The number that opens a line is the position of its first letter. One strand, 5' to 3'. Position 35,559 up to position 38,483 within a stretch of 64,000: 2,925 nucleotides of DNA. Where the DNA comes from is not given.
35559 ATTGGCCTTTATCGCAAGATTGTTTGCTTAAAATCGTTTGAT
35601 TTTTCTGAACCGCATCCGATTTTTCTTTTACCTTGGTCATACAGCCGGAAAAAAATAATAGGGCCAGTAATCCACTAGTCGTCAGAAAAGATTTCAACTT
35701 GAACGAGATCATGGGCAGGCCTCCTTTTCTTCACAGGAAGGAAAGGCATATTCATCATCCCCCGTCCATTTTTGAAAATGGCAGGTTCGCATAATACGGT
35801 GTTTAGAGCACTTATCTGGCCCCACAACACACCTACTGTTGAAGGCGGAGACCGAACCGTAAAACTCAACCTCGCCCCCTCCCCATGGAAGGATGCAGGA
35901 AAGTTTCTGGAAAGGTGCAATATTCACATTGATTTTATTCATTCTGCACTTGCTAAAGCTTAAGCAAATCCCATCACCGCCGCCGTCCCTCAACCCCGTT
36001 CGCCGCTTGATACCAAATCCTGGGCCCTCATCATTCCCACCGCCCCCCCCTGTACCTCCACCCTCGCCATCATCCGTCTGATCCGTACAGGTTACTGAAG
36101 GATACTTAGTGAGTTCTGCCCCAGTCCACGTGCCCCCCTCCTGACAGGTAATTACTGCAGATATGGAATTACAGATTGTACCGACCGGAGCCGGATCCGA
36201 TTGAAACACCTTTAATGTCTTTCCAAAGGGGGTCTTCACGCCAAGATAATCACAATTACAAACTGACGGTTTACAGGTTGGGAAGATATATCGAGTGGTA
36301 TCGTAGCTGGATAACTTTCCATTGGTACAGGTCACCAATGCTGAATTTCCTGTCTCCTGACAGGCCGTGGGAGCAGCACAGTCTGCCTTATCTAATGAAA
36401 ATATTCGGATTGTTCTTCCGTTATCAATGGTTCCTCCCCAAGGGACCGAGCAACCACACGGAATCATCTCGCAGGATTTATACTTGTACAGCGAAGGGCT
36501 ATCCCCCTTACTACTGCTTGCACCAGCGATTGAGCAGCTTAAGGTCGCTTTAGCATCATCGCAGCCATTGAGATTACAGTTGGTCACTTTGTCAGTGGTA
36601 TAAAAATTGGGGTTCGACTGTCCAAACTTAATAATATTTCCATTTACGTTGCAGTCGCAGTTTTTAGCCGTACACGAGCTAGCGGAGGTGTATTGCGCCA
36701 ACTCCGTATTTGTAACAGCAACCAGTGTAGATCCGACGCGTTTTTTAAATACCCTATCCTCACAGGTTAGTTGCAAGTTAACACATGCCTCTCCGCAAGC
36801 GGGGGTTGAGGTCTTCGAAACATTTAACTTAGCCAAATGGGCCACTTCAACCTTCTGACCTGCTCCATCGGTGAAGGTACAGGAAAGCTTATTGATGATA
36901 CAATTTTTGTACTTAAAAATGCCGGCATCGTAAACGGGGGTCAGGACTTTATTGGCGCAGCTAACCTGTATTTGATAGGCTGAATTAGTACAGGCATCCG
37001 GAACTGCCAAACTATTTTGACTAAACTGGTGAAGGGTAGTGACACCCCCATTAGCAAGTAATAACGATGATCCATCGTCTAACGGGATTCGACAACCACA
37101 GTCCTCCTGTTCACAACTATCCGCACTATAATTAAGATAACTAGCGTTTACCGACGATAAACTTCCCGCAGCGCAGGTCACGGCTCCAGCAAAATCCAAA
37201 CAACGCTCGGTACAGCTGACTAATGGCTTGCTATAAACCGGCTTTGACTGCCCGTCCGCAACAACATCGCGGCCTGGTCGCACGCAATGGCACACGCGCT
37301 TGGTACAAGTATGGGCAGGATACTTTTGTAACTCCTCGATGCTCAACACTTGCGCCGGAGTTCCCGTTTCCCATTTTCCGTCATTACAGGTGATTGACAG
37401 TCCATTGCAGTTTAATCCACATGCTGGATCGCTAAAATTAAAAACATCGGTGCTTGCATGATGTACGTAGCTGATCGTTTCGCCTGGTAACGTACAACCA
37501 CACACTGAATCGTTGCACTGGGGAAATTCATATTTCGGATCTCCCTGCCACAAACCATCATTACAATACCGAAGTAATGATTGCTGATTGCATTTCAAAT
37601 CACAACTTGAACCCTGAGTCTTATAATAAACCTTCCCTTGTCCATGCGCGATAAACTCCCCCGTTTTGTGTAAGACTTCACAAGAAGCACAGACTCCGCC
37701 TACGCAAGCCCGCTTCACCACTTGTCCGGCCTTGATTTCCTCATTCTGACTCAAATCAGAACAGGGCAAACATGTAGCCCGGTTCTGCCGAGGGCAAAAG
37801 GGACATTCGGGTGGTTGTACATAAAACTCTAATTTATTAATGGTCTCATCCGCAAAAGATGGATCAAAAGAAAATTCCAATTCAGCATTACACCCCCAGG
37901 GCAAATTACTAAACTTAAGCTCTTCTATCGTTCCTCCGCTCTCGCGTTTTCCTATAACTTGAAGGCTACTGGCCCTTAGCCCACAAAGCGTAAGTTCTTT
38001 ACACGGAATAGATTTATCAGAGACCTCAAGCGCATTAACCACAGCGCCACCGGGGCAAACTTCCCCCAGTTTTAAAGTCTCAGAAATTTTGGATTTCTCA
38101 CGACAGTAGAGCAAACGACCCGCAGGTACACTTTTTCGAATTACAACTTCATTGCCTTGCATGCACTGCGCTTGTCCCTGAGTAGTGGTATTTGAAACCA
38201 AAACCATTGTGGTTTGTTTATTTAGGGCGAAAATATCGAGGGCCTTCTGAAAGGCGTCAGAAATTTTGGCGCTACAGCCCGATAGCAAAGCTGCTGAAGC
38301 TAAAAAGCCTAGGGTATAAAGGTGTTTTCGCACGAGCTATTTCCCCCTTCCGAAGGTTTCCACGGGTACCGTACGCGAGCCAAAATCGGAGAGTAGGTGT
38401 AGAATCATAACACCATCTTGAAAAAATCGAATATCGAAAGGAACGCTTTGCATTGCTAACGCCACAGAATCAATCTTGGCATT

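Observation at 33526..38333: Two tandem, translationally coupled lipoproteins built from about 20 copies of an unassigned six-cysteine module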

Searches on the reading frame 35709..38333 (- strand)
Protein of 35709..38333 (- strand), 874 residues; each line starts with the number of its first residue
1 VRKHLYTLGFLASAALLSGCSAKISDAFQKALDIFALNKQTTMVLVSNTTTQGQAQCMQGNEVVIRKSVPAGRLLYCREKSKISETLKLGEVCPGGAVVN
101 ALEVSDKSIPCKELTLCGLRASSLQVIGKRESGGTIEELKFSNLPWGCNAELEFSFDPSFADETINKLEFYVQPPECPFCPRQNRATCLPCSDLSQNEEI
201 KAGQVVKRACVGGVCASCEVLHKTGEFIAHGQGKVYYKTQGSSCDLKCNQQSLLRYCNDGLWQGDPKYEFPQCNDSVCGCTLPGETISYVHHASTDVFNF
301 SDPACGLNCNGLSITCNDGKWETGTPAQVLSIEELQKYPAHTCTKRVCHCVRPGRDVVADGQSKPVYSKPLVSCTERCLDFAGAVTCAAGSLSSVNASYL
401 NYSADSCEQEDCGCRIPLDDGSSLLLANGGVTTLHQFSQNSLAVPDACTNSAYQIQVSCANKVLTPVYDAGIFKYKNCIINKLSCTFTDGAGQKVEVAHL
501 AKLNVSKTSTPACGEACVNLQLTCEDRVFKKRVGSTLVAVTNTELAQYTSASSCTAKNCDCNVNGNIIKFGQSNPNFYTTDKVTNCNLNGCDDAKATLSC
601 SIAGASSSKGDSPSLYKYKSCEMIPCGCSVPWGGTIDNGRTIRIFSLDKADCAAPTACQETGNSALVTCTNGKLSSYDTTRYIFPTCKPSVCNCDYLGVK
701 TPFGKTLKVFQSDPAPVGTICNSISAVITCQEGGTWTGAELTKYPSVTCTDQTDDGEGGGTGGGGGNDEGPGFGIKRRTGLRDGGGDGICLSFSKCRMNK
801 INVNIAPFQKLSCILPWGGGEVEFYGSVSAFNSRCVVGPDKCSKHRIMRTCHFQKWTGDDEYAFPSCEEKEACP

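Call 3: search_protein_families(library=pfam, proteins=[window:35709-38333:-], max_evalue=1)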
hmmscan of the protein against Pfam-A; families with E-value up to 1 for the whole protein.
window:35709-38333:- (874 aa): 3 families
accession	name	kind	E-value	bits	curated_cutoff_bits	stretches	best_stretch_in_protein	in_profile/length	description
PF15470.12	DUF4637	-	0.065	13.5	27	1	214-231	22-39/43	C17orf50 C-terminal zinc-binding domain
PF24584.1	Ig_CYK3_C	-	0.086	13.6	27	1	697-738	49-87/105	CYK3 C-terminal Ig-like domain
PF13507.12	GATase_5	-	0.11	11.9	27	1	227-272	158-200/260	CobB/CobQ-like glutamine amidotransferase domain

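Call 4: search_protein_families(library=ncbifam, proteins=[window:35709-38333:-], max_evalue=1)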
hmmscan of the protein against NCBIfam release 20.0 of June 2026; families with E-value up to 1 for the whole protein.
window:35709-38333:- (874 aa): 0 families

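Call 30: find_homologous_proteins(query=window:35709-38333:-, max_evalue=0.001)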
Query window:35709-38333:- (874 aa): 8 proteins with E <= 0.001 among 8000 candidates.
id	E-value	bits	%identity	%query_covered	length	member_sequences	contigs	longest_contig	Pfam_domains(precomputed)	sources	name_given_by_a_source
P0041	0.0e+0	2048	100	100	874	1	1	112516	-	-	-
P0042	0.0e+0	1093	53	98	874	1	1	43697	-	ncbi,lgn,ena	-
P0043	0.0e+0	1077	52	100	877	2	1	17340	-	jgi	jgi:hypothetical protein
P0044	0.0e+0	1045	51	100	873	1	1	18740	-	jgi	-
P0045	2.9e-297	1007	49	98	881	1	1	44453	-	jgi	jgi:hypothetical protein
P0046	2.9e-287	974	48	98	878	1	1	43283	-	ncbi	-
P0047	1.7e-211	723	41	100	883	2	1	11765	-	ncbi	-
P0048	7.2e-166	572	36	73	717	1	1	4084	-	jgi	-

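Call 38: list_cluster_members(proteins=[P0042, P0046, P0047, P0001, P0014, P0019, P0021, P0037])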
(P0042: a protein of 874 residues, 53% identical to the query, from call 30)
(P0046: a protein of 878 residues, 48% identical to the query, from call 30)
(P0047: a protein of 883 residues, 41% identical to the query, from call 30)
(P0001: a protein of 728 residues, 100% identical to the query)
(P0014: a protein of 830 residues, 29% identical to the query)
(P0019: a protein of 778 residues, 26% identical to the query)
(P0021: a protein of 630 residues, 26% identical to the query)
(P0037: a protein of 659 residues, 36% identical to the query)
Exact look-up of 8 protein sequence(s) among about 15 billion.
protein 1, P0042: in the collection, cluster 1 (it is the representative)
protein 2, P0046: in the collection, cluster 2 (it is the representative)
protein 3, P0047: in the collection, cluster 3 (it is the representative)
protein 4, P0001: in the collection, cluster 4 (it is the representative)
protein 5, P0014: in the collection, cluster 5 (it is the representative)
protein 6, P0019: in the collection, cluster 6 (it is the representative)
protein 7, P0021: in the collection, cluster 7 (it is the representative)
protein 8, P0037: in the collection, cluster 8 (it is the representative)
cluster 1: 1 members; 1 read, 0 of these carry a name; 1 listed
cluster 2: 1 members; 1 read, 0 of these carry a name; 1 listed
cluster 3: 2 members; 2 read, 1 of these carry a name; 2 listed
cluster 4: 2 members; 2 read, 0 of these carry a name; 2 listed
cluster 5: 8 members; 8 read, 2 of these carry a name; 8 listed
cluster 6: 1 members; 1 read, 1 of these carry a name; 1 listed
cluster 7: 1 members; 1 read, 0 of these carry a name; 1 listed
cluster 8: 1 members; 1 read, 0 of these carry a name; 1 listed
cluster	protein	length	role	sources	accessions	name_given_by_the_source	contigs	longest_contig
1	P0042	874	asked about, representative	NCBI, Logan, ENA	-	-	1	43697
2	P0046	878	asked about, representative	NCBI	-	-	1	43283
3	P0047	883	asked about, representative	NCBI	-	-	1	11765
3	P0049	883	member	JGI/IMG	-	hypothetical protein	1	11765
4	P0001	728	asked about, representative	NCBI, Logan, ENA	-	-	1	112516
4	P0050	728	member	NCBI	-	-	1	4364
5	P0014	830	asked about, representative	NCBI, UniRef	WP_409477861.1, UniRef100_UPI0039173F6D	hypothetical protein [Pseudobdellovibrio sp. HCB154] | hypothetical protein n=1 Tax=Pseudobdellovibrio sp. HCB154 TaxID=3386277 ...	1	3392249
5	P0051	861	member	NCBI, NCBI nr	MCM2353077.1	MAG: hypothetical protein NDI63_05615 [Pseudobdellovibrio sp.] | hypothetical protein [Pseudobdellovibrio sp.]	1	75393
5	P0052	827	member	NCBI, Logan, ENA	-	-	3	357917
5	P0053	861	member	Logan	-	-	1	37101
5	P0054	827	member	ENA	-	-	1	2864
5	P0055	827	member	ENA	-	-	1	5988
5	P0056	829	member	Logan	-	-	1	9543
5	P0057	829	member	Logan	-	-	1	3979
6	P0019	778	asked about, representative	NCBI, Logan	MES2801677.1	MAG: hypothetical protein V4654_04245 [Bdellovibrionota bacterium]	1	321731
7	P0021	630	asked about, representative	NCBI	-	-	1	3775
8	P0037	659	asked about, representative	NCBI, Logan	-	-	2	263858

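Call 39: find_related_loci(query=window:35709-38333:-, collection=genome_contigs, flank=10000)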
Query window:35709-38333:- (874 aa) in genome_contigs; peptide patterns used: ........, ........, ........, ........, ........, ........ (x = any residue, [..] = any of these).
20 stretches matched a pattern, but none encodes a relative of the query by tblastn (E <= 1e-3).

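Call 44: find_related_loci(query=A3, collection=genome_contigs, flank=10000)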
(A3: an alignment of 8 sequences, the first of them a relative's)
Query A3 (874 aa) in genome_contigs; peptide patterns used: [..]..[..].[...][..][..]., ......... (x = any residue, [..] = any of these).
313 stretches matched a pattern; 6 encode a relative of the query (tblastn E <= 1e-3); 6 distinct loci.
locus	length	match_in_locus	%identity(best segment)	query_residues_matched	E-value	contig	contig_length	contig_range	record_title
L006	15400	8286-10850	53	19-874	0e+0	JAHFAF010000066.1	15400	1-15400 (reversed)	MAG: Bdellovibrionaceae bacterium isolate nzgw169 NODE_2472_length_15401_cov_3.028403, whole genome shotgun sequence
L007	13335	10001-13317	48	11-874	0e+0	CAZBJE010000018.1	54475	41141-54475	MAG TPA_asm: uncultured Pseudobdellovibrionaceae bacterium isolate SRP296810_co1_366 genome assembly, contig: NODE_462_l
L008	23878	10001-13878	50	1-874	0e+0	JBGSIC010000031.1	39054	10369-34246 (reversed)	MAG: Bdellovibrionota bacterium isolate JTS-AC12 k141_950609, whole genome shotgun sequence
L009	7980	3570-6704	36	7-874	5e-117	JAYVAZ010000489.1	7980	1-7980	MAG: Pseudobdellovibrionaceae bacterium isolate GL27_UP_concoct_35_sub GL27_UP_concoct_35_sub_488, whole genome shotgun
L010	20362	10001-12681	33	1-874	1e-67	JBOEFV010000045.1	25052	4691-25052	MAG: Bdellovibrionales bacterium isolate PBSAbde1 PBSAc_contig_3408, whole genome shotgun sequence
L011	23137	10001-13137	36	4-874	3e-60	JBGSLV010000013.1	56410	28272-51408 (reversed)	MAG: Bdellovibrionales bacterium isolate JTS-AC215 k141_1492631, whole genome shotgun sequence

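Call 49: search_protein_families(library=padloc, proteins=[window:35709-38333:-], max_evalue=0.01)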
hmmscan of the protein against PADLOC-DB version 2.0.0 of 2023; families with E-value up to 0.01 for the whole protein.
window:35709-38333:- (874 aa): 0 families

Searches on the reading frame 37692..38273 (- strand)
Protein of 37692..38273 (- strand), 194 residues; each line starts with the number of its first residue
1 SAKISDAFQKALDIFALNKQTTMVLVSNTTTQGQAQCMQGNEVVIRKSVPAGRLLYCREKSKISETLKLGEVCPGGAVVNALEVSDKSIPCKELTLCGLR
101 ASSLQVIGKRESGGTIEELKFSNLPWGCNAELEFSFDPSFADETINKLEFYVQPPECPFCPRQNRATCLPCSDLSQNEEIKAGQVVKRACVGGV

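Call 60: predict_structure(alignment_id=A4)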
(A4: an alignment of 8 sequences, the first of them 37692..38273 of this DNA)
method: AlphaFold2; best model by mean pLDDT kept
length: 194 residues; sequences in the alignment: 8
mean_pLDDT: 79.7   pTM: 0.73
mean pLDDT of the five models: 79.7, 77.3, 72.4, 71.6, 68.4
residues with pLDDT >= 90: 69; 70-90: 82; 50-70: 30; < 50: 13
segments of 3 or more residues with pLDDT < 50: 1-5, 192-194
pLDDT, mean of each block of 10 residues (from residue 1): 43 52 87 81 91 89 88 80 91 93 90 87 94 89 81 85 71 72 64 45
secondary structure, 60 per line:
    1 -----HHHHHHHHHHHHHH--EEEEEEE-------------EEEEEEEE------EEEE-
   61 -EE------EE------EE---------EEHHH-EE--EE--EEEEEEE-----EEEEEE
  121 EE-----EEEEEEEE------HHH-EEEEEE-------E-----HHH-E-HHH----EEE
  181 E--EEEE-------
elements in order: H6-19 E22-28 E42-49 E56-59 E103-109 E115-122 E128-135 E146-151 E178-181 E184-187

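Call 62: fold_search(model_id=the predicted structure, library=pdb)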
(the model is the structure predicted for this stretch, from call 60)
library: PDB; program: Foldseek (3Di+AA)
matches with E <= 10: 1826; with E <= 0.001: 0
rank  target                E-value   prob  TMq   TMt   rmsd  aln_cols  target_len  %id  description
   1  1bx2_E                2.4e-03  1.00  0.32  0.32  13.1       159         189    9  CRYSTAL STRUCTURE OF HLA-DR2 (DRA*0101,DRB1*1501) COMPLEXED WITH A PEPTIDE FROM HUMAN MYELIN BASIC PROTEIN (released 1998-10-21)
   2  5lax_D                3.0e-03  1.00  0.32  0.33  12.7       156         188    7  Crystal structure of HLA_DRB1*04:01 in complex with alpha-enolase peptide 26-40 (released 2016-12-07)
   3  7yxb_B                3.7e-03  1.00  0.32  0.32  12.6       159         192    8  MHC-II dynamics are maintained in HLA-DR allotypes to ensure catalyzed peptide exchange (released 2023-02-22)
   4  3qxd_B                3.9e-03  0.99  0.31  0.31  12.7       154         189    8  F54C HLA-DR1 bound with CLIP peptide (released 2011-11-16)
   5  5ksa_B                4.4e-03  0.99  0.32  0.32  12.4       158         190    9  Bel602-DQ8.5-glia-gamma1 complex (released 2016-09-21)
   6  2fse_B                4.6e-03  1.00  0.33  0.34  11.8       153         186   10  Crystallographic structure of a rheumatoid arthritis MHC susceptibility allele, HLA-DR1 (DRB1*0101), complexed with th (released 2006-09-19)
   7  5jlz_B                4.6e-03  0.99  0.31  0.31  13.3       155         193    7  Crystal structure of HLA-DRB1*04:01 in complex with modified alpha-enolase peptide 26-40 with citrulline at the positi (released 2016-12-07)
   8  3l6f_B                4.6e-03  0.99  0.29  0.29  12.2       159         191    9  Structure of MHC class II molecule HLA-DR1 complexed with phosphopeptide MART-1 (released 2010-05-12)
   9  5jlz_D                4.9e-03  1.00  0.32  0.33  12.7       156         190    7  Crystal structure of HLA-DRB1*04:01 in complex with modified alpha-enolase peptide 26-40 with citrulline at the positi (released 2016-12-07)
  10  8vcx_B                4.9e-03  0.99  0.31  0.31  10.3       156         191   10  Human TCR A2.13 in complex with DQ8-InsCpep (released 2024-08-07)
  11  7nze_DDD              5.5e-03  0.99  0.32  0.32  12.6       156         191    7  Crystal structure of HLA-DR4 in complex with a human collagen type II peptide (released 2022-06-08)
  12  8trq_B                6.1e-03  0.99  0.32  0.32  13.2       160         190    8  T cell recognition of citrullinated vimentin peptide presented by HLA-DR4 (released 2024-07-31)
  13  4i5b_E                6.4e-03  0.99  0.32  0.33  10.2       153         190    8  Structure of human MHC class II protein HLA-DR1 carrying an influenza hemagglutinin peptide partially filling the bind (released 2013-12-04)
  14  7apz_A                6.4e-03  0.99  0.31  0.32  11.2       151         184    9  CLIP peptide bound to chicken MHC class II molecule (BL-2) from B2 haplotype with a decamer mode of binding (released 2021-11-03)
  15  1aqd_B                6.8e-03  0.99  0.31  0.32  10.2       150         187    8  HLA-DR1 (DRA, DRB1 0101) HUMAN CLASS II HISTOCOMPATIBILITY PROTEIN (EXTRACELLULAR DOMAIN) COMPLEXED WITH ENDOGENOUS PE (released 1998-01-28)
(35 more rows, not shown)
